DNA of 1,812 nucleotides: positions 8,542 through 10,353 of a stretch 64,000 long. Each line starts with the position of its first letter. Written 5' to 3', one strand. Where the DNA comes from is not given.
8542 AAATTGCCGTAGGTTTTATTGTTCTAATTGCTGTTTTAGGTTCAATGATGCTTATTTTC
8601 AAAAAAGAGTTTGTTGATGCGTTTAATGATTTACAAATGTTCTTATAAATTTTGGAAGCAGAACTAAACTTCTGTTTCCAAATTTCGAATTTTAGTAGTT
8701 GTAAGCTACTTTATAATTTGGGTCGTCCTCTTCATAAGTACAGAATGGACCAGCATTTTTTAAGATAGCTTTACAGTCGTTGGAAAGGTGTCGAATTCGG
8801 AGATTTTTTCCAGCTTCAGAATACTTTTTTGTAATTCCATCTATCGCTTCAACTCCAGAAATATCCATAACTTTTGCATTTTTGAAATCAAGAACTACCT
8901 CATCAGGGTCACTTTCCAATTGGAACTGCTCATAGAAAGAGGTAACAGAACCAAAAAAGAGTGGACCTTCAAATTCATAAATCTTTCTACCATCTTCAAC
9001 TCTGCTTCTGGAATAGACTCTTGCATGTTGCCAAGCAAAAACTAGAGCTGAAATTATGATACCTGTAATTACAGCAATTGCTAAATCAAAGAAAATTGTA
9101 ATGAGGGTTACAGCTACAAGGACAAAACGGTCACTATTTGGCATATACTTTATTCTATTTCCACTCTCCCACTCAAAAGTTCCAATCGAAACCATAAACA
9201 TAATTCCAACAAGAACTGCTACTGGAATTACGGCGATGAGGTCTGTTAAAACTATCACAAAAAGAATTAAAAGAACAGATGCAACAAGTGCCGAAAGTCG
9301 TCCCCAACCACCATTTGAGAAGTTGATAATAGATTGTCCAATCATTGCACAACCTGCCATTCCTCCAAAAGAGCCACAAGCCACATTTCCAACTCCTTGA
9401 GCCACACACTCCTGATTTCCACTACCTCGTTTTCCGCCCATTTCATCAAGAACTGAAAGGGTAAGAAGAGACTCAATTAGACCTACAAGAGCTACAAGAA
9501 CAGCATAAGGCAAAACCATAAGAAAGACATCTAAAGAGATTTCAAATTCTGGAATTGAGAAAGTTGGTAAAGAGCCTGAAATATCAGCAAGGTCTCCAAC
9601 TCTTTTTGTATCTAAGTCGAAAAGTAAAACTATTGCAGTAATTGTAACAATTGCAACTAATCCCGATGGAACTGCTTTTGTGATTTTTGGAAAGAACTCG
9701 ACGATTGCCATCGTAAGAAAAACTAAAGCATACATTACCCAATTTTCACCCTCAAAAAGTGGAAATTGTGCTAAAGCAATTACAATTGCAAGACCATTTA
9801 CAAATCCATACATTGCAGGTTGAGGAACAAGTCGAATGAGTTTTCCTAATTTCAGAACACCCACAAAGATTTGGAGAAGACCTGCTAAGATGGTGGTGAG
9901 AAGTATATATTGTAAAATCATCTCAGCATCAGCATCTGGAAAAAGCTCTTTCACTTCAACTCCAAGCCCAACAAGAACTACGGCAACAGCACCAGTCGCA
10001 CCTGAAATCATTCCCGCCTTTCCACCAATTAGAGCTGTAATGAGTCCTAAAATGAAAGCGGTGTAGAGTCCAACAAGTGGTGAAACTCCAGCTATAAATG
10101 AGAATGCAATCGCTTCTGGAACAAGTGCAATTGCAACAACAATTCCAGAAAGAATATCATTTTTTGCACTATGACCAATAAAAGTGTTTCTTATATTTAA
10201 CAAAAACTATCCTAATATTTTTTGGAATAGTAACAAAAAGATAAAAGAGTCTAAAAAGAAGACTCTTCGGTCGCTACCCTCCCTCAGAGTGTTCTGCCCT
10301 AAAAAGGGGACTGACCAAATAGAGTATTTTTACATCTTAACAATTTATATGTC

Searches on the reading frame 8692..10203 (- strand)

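Call 23: search_protein_families(library=ncbifam, proteins=[window:8692-10203:-], max_evalue=1e-10)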
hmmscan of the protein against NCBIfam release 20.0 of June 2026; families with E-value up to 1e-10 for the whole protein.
window:8692-10203:- (503 aa): 3 families
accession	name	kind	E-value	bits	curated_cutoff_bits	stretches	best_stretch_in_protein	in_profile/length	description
TIGR00815.1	sulP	subfamily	3.3e-75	253.7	380.45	2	155-485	180-548/565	sulfate permease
NF008660.1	PRK11660.1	equivalog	7.8e-67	225.9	614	2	160-484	188-543/572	C4-dicarboxylic acid transporter DauA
NF050096.1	BicarbTportBicA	equivalog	1.8e-53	181.9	880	2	158-388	174-403/547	bicarbonate transporter BicA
